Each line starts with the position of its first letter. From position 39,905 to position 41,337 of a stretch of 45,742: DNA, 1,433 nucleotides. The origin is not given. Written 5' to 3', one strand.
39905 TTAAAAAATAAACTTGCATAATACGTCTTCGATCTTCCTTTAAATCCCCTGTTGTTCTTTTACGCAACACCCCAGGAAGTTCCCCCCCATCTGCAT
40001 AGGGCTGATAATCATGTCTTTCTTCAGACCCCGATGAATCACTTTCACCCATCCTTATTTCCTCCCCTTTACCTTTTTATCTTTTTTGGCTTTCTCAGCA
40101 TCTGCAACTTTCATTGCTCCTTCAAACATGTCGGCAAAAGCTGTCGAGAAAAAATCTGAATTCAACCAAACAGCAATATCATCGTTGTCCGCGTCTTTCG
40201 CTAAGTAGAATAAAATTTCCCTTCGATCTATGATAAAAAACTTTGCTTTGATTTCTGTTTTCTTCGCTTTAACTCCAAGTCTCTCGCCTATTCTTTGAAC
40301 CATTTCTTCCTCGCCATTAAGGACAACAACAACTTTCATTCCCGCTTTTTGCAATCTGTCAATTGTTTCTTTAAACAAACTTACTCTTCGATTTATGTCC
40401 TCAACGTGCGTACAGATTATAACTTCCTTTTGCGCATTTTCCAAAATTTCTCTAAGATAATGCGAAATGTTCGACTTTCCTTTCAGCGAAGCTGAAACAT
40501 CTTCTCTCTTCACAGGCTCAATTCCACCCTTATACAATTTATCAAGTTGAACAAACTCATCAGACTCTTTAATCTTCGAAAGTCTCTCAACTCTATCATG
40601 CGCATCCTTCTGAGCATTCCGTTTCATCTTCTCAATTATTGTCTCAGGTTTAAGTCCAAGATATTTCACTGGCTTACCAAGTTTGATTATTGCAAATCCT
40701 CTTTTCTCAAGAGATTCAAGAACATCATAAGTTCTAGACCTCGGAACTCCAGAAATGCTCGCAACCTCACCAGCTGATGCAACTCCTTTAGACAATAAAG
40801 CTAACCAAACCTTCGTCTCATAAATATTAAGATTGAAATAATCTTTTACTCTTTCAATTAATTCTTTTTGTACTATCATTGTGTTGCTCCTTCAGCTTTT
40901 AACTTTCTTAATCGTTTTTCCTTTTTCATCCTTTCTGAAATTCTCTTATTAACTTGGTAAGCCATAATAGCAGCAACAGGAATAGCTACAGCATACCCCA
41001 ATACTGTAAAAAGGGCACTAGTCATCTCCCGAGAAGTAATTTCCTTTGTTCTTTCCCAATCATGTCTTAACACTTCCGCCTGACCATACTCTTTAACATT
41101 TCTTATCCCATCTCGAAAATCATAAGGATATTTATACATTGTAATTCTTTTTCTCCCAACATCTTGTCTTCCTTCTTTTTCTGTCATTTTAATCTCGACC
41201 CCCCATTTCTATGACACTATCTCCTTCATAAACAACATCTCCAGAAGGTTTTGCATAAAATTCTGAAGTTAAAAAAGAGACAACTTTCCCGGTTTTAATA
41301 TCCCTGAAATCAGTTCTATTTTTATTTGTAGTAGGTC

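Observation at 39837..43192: Nine-gene orphan operon: three paralogous TM-anchored DxDxDG-loop proteins, tiny partners and a dedicated TrmB regulator, joined by one repeated junction module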

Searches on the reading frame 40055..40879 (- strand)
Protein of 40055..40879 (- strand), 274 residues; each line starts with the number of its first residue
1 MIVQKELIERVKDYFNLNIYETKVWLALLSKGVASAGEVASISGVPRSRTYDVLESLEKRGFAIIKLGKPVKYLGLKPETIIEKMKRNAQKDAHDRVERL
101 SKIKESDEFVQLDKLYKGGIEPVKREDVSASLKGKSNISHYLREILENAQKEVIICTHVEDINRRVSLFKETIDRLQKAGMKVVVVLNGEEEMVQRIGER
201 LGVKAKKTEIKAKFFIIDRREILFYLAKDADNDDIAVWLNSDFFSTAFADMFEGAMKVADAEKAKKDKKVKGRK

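Call 6: search_protein_families(library=pfam, max_evalue=1, proteins=[window:40055-40879:-])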
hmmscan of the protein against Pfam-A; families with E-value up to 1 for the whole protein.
window:40055-40879:- (274 aa): 14 families
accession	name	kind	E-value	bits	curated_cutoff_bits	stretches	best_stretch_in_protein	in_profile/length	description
PF01978.25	TrmB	-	1e-17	64.2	25.6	1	15-78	4-67/68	Sugar-specific transcriptional regulator TrmB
PF11495.14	Regulator_TrmB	-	1.8e-07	31.1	22.2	1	133-258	6-131/233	Archaeal transcriptional regulator TrmB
PF00702.32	Hydrolase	-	0.00095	20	26.4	1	107-205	48-139/191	haloacid dehalogenase-like hydrolase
PF09339.16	HTH_IclR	-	0.0019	18.4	22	1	35-62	20-47/52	IclR helix-turn-helix domain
PF00239.26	Resolvase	-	0.0035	17.9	23.3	1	123-189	34-102/145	Resolvase, N terminal domain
PF01022.26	HTH_5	-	0.022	15.1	22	0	26-62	8-44/47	Bacterial regulatory protein, arsR family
PF21716.3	dnstrm_HI1420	-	0.052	13.9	27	1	124-156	3-35/90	Probable addiction module antidote protein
PF00834.25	Ribul_P_3_epim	-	0.06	13.2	21.1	1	149-190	79-115/198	Ribulose-phosphate 3 epimerase family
PF13419.12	HAD_2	-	0.1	13.2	23.8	0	160-205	71-120/178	Haloacid dehalogenase-like hydrolase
PF12710.13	HAD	-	0.13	13.1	27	0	170-209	91-133/189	haloacid dehalogenase-like hydrolase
PF13344.12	Hydrolase_6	-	0.13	12.7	27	1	170-210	20-63/101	Haloacid dehalogenase-like hydrolase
PF08534.16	Redoxin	-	0.13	12.4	26.6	1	151-232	63-137/148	Redoxin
PF16519.10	TRPM_tetra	-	0.14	12.8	26.6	0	155-176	14-35/56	Tetramerisation domain of TRPM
PF13091.12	PLDc_2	-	0.19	12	27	1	143-217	2-88/132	PLD-like domain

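Call 7: search_protein_families(library=phrogs, max_evalue=1, proteins=[window:40055-40879:-])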
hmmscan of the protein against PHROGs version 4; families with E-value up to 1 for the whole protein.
window:40055-40879:- (274 aa): 5 families
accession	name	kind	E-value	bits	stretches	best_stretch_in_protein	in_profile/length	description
phrog_34347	-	unknown function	0.067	14.3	1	158-193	14-50/65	-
phrog_28382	-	unknown function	0.083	14.2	1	215-262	3-48/61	-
phrog_1687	-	transcription regulation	0.12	13.4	1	30-69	13-52/162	MarR family transcrition regulator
phrog_38284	-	unknown function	0.27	12.5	1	1-23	7-29/58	-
phrog_24217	-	unknown function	0.8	10.4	0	154-219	104-162/184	-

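Call 12: find_related_loci(query=window:40055-40879:-, collection=genome_contigs, flank=6000)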
Query window:40055-40879:- (274 aa) in genome_contigs; peptide patterns used: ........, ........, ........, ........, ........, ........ (x = any residue, [..] = any of these).
571 stretches matched a pattern; 448 encode a relative of the query (tblastn E <= 1e-3); the best 80 are kept; 80 distinct loci.
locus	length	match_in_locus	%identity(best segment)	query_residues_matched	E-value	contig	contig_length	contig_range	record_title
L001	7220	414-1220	78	1-269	9e-144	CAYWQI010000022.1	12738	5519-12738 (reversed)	MAG TPA_asm: Candidatus Woesearchaeota archaeon isolate SRP252850_co1_44 genome assembly, contig: NODE_9334_length_12738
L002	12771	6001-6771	66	1-257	2e-115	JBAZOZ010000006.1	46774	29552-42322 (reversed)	MAG: Candidatus Pacearchaeota archaeon isolate SO_2017_SWC_18 scaffold_710_c1_LP-4_2017, whole genome shotgun sequence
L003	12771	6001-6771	64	1-257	1e-114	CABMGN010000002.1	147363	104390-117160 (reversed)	uncultured archaeon isolate LFW-170_3 genome assembly, contig: LFW1703_2, whole genome shotgun sequence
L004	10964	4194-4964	65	1-257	3e-114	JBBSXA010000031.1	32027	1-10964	MAG: Nanoarchaeota archaeon isolate H43-bin041_1 H43_bin041_1_000000000031, whole genome shotgun sequence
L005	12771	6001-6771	64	1-257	5e-114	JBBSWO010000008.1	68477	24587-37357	MAG: Nanoarchaeota archaeon isolate H41-bin116_1 H41_bin116_1_000000000008, whole genome shotgun sequence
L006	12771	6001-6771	63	1-257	2e-113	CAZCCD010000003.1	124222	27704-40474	MAG TPA_asm: Candidatus Woesearchaeota archaeon isolate binchicken_co38_509 genome assembly, contig: NODE_392_length_124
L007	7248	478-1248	64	1-257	1e-113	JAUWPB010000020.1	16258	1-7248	MAG: Nanoarchaeota archaeon isolate CSMAG_2465 CSMAG_2465_k141_1261461_length_16258_cov_49.8784, whole genome shotgun se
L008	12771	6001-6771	64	1-257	2e-113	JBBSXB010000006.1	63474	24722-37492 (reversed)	MAG: Nanoarchaeota archaeon isolate H41-bin091_1 H41_bin091_1_000000000006, whole genome shotgun sequence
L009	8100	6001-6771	64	1-257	1e-112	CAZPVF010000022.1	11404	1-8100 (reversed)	MAG TPA_asm: Candidatus Woesearchaeota archaeon isolate binchicken_co19_623 genome assembly, contig: NODE_9709_length_11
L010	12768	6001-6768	64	1-256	1e-112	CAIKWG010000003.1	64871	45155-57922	uncultured archaeon isolate MJ-time_bin-4269 genome assembly, contig: bin-4269:03/56, whole genome shotgun sequence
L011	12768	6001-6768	63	1-256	5e-112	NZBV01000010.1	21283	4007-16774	MAG: Candidatus Pacearchaeota archaeon isolate ARS1301 MHASMcontig_644123, whole genome shotgun sequence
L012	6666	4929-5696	64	1-256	3e-112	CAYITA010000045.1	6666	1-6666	MAG TPA_asm: Candidatus Woesearchaeota archaeon isolate ERP119705_co5_89 genome assembly, contig: NODE_15467_length_6666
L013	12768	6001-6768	63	1-256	6e-112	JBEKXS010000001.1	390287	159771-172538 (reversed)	MAG: Candidatus Pacearchaeota archaeon isolate SPRUCE 657 SPRUCE_657_1, whole genome shotgun sequence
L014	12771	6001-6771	64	1-257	9e-112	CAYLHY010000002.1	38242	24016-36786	MAG TPA_asm: Candidatus Woesearchaeota archaeon isolate binchicken_co19_580 genome assembly, contig: NODE_1357_length_38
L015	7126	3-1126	63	1-256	1e-111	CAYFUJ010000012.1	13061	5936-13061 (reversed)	MAG TPA_asm: Candidatus Woesearchaeota archaeon isolate ERP108616_co1_155 genome assembly, contig: k119_1126935, whole g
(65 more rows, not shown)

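Call 24: find_related_loci(query=window:40055-40879:-, collection=metagenome_contigs, flank=5000)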
Query window:40055-40879:- (274 aa) in metagenome_contigs; peptide patterns used: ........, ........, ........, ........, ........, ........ (x = any residue, [..] = any of these).
600 stretches matched a pattern (row limit reached: there are more); 479 encode a relative of the query (tblastn E <= 1e-3); the best 80 are kept; 80 distinct loci.
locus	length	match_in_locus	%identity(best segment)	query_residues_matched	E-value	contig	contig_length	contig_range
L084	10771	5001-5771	66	1-257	1e-115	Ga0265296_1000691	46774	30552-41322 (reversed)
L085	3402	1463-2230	64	1-256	5e-118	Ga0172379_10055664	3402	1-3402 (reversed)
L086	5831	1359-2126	66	1-256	6e-115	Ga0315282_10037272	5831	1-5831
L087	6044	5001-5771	65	1-257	1e-114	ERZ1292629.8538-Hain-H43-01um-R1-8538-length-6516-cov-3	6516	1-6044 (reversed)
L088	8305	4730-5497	63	1-256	1e-114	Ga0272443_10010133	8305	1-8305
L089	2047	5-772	64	1-256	2e-121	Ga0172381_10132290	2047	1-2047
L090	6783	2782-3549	65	1-256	6e-113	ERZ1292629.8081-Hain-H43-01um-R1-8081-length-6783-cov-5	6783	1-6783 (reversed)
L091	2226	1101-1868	64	1-256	1e-118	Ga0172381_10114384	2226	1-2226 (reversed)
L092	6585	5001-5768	64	1-256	2e-112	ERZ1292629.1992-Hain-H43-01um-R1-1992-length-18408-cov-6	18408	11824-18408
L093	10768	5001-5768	63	1-256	3e-112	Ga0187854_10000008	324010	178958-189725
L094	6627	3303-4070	62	1-256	9e-112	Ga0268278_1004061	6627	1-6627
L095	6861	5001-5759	64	1-253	2e-111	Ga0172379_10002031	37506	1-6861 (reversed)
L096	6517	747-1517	62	1-257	7e-112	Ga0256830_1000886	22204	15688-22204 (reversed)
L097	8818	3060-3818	62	1-253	2e-111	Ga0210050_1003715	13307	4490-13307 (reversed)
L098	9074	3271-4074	59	1-267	4e-111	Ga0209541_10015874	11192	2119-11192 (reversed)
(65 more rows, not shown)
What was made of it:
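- Closest known: TrmBL2 of Thermococcales, a TrmB-family nucleoid-associated global repressor. Same: It is highly conserved across the lineage (calls 12, 24).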

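Call 72: search_protein_families(library=padloc, max_evalue=0.1, proteins=[window:40055-40879:-])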
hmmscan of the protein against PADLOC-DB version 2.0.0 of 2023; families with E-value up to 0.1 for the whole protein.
window:40055-40879:- (274 aa): 7 families
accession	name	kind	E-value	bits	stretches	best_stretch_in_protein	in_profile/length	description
PDLC03922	MkoB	-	4.6e-05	20.9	1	107-221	282-407/610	-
PDLC01268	CasR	-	0.0004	18.4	0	145-206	98-152/179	"CAS-I,CAS-II,CAS-III,CAS-IV,CAS-V,CAS-VI; associated_signaling"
PDLC01858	CARF3--CARF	-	0.0016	16.3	1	22-64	147-188/204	-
PDLC02614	DrmC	-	0.0025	15.6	1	135-206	19-86/153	DrmC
PDLC01434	CasR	-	0.0041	15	0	21-72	129-179/191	"CAS-I,CAS-II,CAS-III,CAS-IV,CAS-V,CAS-VI; associated_signaling"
PDLC01044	Csa3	-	0.012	13.6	0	22-67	139-182/194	Type I-A associated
PDLC01438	Csa3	-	0.018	13.1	1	26-113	154-238/305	"CAS-I,CAS-II,CAS-III,CAS-IV,CAS-V,CAS-VI; associated_signaling"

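Call 88: search_protein_families(library=ncbifam, max_evalue=0.1, proteins=[window:40055-40879:-])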
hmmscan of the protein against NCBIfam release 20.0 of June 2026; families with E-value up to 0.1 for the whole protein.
window:40055-40879:- (274 aa): 12 families
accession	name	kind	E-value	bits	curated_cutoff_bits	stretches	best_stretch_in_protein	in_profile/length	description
NF041141.1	tran_reg_TrmBL2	equivalog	7.5e-26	91.2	530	1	3-199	2-190/264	HTH-type transcriptional regulator TrmBL2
NF047392.1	TransRegTrmBHalo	equivalog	4e-17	62.3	500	1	6-192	7-170/349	HTH-type sugar sensing transcriptional regulator TrmB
NF047390.1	TransRegTrmBL1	equivalog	2e-15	56.7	650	1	4-188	3-166/341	HTH-type sugar sensing transcriptional regulator TrmBL1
NF040851.1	tran_reg_TrmB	equivalog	2.6e-10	40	600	1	17-162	16-144/338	HTH-type sugar-sensing transcriptional regulator TrmB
TIGR01488.1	HAD-SF-IB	subfamily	0.0018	18.3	45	1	103-205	24-114/177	HAD-IB family phosphatase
NF007266.0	PRK09722.1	equivalog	0.0027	17.2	271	1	140-192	73-120/230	D-allulose 6-phosphate 3-epimerase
TIGR02812.1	fadR_gamma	equivalog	0.0068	16.1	249.2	1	37-216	34-193/235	fatty acid metabolism transcriptional regulator FadR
TIGR01668.1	YqeG_hyp_ppase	hypoth_equivalog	0.0075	15.8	89.1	1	167-211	46-91/170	YqeG family HAD IIIA-type phosphatase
NF002093.0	PRK00933.1-3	equivalog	0.012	15.7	171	1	110-174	74-138/161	rRNA maturation protein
TIGR00238.1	TIGR00238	subfamily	0.025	13.5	199.2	1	138-184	208-254/331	KamA family radical SAM protein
NF053660.1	ORF80_fam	equivalog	0.036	14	95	0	23-62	6-45/70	ORF80 family leucine zipper DNA-binding protein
NF003444.0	PRK04984.1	equivalog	0.074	12.6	189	0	38-72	36-70/239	fatty acid metabolism transcriptional regulator FadR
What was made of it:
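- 40055..40879 (-): TrmBL2-like TrmB-family gene, the conserved core gene of the locus. Calls 6, 12, 24 and 88.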

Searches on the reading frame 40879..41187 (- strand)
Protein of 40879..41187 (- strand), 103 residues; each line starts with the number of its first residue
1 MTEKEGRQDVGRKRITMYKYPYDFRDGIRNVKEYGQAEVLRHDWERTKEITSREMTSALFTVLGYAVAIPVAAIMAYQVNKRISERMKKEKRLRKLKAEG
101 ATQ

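Call 6: search_protein_families(library=pfam, max_evalue=1, proteins=[window:40879-41187:-])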
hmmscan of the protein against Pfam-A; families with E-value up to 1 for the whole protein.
seq(103 aa): 2 families
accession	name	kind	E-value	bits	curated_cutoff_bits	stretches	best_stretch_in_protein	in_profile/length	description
PF04127.22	DFP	-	0.031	14.5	22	1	44-96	61-114/186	DNA/pantothenate metabolism flavoprotein C-terminal domain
PF06697.18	DUF1191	-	0.19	11.9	25.8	1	55-86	86-116/183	Protein of unknown function (DUF1191)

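Call 7: search_protein_families(library=phrogs, max_evalue=1, proteins=[window:40879-41187:-])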
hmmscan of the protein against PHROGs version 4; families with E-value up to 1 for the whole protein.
seq(103 aa): 2 families
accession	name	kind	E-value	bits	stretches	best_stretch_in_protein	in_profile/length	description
phrog_1470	-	moron, auxiliary metabolic gene and host takeover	0.29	12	1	56-84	23-51/54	TciB-like inhibition of cell division or resistance to colicin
phrog_8120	-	unknown function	0.33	12.3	0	59-95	16-53/82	-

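Call 34: find_homologous_proteins(query=window:40879-41187:-, max_evalue=10)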
Query seq(103 aa) (103 aa): 1 proteins with E <= 10 among 7 candidates.
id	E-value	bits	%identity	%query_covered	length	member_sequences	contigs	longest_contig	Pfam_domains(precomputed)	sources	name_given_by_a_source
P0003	3.6e-60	217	100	100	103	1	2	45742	-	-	-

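Call 72: search_protein_families(library=padloc, max_evalue=0.1, proteins=[window:40879-41187:-])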
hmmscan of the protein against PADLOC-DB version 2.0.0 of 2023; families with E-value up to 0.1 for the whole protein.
seq(103 aa): 0 families

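Call 88: search_protein_families(library=ncbifam, max_evalue=0.1, proteins=[window:40879-41187:-])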
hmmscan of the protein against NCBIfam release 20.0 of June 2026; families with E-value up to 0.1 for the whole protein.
window:40879-41187:- (103 aa): 0 families

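Call 94: find_encoding_contigs(protein=P0003, flank=3000, max_places=10)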
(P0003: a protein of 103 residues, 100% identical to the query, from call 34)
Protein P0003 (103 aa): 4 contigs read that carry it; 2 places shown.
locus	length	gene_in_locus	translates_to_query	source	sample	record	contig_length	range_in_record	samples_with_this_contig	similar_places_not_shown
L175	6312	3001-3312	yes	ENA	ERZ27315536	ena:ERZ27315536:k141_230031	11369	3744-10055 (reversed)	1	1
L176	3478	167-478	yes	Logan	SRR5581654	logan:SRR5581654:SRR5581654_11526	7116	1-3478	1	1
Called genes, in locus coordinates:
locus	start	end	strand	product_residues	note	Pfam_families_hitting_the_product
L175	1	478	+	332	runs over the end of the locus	-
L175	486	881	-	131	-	-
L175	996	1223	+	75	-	-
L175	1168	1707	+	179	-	-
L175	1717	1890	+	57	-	-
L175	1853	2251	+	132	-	-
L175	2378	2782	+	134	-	-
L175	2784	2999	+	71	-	-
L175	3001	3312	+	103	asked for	-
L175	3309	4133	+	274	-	PF01978:TrmB, PF11495:TrmB_EBD_N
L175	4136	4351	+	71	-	-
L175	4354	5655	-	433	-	PF18144:SMODS, PF01909:NTP_transf_2 (weak), PF09249:tRNA_NucTransf2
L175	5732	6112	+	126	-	PF09845:OapC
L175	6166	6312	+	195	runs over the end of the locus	-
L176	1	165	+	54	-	?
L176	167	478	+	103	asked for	-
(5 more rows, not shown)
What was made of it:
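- Tried and rejected: Rejected, because another contig starts near a G7 run (call 94).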
